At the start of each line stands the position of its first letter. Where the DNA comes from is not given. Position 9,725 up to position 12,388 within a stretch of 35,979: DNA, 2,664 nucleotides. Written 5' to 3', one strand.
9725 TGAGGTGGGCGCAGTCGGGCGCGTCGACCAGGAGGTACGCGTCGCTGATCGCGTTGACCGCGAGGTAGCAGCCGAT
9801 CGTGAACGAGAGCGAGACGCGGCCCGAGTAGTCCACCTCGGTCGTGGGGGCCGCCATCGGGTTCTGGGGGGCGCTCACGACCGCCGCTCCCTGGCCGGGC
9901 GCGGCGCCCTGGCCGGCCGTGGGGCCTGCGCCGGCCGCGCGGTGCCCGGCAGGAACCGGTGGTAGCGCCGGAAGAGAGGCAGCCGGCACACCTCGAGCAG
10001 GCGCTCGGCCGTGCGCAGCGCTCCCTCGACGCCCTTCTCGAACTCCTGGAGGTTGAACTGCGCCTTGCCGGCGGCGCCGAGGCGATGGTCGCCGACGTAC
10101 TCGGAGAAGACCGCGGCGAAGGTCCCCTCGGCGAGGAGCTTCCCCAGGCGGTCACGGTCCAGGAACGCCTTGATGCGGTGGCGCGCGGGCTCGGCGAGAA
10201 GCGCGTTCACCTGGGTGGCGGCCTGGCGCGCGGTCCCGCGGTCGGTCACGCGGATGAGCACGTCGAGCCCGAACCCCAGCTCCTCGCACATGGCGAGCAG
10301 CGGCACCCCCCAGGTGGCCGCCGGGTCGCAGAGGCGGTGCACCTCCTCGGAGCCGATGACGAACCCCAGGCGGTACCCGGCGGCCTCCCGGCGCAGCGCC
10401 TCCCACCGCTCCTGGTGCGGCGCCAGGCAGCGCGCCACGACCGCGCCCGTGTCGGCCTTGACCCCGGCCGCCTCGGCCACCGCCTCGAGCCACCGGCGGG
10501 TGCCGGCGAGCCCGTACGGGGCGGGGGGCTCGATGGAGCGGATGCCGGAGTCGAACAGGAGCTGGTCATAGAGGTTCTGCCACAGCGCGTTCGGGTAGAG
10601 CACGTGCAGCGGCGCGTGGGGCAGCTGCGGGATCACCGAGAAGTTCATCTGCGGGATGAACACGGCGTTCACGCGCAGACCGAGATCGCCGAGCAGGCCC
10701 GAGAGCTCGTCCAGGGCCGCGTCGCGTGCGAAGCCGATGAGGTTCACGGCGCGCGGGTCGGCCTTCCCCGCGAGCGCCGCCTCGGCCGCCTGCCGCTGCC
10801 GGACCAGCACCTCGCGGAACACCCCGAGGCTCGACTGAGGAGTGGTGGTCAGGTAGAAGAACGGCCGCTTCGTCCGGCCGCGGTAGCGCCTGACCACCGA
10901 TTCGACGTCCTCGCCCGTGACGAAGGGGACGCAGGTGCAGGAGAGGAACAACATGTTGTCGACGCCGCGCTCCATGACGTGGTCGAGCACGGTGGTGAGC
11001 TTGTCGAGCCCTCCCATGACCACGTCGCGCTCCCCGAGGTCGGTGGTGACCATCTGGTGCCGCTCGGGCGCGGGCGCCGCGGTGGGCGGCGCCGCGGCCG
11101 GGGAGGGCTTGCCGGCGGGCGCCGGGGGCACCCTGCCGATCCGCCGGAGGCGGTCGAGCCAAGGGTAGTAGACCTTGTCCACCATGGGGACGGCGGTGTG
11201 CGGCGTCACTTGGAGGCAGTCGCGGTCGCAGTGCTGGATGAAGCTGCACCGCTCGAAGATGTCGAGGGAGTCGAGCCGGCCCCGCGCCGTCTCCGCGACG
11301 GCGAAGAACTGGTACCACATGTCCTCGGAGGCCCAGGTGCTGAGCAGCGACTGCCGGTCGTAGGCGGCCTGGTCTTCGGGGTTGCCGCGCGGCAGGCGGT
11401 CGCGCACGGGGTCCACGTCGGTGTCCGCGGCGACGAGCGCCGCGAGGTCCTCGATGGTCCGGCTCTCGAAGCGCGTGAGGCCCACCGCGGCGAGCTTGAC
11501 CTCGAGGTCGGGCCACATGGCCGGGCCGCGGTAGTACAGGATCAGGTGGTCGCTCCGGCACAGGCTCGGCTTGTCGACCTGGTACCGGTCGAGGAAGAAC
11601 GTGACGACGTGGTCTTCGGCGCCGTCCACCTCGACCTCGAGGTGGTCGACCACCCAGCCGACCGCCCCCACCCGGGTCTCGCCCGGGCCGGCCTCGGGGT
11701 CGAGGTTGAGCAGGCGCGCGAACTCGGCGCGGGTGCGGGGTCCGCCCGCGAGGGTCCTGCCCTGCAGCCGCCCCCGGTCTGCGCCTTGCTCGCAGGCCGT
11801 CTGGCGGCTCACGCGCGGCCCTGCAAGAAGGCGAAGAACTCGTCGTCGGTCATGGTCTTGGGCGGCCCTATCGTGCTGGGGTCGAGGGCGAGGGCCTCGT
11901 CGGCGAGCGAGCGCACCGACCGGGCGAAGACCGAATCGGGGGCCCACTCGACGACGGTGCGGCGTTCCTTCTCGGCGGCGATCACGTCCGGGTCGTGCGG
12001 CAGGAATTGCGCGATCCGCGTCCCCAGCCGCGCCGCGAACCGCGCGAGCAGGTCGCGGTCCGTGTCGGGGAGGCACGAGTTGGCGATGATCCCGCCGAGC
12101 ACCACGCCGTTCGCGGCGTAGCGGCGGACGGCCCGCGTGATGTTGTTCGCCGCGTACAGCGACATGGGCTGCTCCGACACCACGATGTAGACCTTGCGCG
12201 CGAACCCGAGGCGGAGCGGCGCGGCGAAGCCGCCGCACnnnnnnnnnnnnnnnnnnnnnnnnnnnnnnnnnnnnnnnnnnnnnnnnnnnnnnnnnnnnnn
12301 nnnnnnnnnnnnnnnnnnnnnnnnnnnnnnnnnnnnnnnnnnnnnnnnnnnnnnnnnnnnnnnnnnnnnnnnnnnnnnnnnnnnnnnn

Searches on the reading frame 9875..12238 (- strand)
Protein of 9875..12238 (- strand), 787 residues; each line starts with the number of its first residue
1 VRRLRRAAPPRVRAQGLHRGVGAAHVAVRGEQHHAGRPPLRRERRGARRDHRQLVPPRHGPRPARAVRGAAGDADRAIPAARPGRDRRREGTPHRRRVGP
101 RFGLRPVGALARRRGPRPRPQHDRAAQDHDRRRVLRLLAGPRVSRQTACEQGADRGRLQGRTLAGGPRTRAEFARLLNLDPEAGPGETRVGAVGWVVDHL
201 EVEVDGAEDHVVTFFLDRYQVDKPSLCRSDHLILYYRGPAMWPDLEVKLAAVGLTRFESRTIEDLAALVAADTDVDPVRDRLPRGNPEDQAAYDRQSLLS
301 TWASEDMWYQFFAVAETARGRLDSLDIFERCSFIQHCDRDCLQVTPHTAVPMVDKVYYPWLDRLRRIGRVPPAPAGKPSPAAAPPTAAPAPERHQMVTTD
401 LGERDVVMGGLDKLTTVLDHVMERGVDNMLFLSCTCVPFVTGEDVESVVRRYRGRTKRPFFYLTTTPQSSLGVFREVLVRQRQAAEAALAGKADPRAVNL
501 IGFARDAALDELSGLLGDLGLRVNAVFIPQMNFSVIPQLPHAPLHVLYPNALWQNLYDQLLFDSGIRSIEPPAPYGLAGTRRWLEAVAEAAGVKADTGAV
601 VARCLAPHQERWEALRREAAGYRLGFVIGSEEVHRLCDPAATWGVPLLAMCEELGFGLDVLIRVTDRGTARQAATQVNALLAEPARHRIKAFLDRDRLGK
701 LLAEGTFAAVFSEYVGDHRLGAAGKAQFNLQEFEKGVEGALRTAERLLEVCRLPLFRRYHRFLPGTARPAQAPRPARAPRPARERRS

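Call 10: search_protein_families(library=pfam, proteins=[window:9875-12238:-], max_evalue=0.001)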
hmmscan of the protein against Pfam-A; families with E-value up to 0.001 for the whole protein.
window:9875-12238:- (787 aa): 1 family
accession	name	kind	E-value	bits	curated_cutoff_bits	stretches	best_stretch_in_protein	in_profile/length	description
PF00148.24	Oxidored_nitro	-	9.6e-27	94.3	28.6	1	394-612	42-263/399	Nitrogenase component 1 type Oxidoreductase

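Call 53: search_protein_families(library=ncbifam, proteins=[window:9875-12238:-], max_evalue=0.0001)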
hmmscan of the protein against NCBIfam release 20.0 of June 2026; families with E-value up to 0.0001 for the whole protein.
window:9875-12238:- (787 aa): 8 families
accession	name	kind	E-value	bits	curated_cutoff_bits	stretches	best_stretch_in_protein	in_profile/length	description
TIGR01283.1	nifE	equivalog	1.4e-12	46.9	505.1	1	396-632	91-338/459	nitrogenase iron-molybdenum cofactor biosynthesis protein NifE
NF011047.0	PRK14477.1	equivalog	9.3e-11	40.3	1229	1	397-613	83-305/917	bifunctional nitrogenase iron-molybdenum cofactor biosynthesis protein NifEN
TIGR01279.1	DPOR_bchN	equivalog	5.3e-08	32.2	419.95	1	400-597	57-254/407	ferredoxin:protochlorophyllide reductase (ATP-dependent) subunit N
TIGR01862.1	N2-ase-Ialpha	subfamily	1.6e-07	30.4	486.05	1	395-652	87-350/444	nitrogenase component I subunit alpha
NF002768.0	PRK02842.1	equivalog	3.5e-07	29.4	324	1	403-599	71-266/423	ferredoxin:protochlorophyllide reductase (ATP-dependent) subunit N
TIGR01278.1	DPOR_BchB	equivalog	8.7e-07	28.1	490.35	1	393-594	52-260/512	ferredoxin:protochlorophyllide reductase (ATP-dependent) subunit B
TIGR03282.1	methan_mark_13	equivalog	4e-06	26.1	268.4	1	395-451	44-100/352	Ni-sirohydrochlorin a,c-diamide reductive cyclase catalytic subunit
NF002789.0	PRK02910.1-3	equivalog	5.2e-05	22.3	509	1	396-598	55-261/535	ferredoxin:protochlorophyllide reductase (ATP-dependent) subunit B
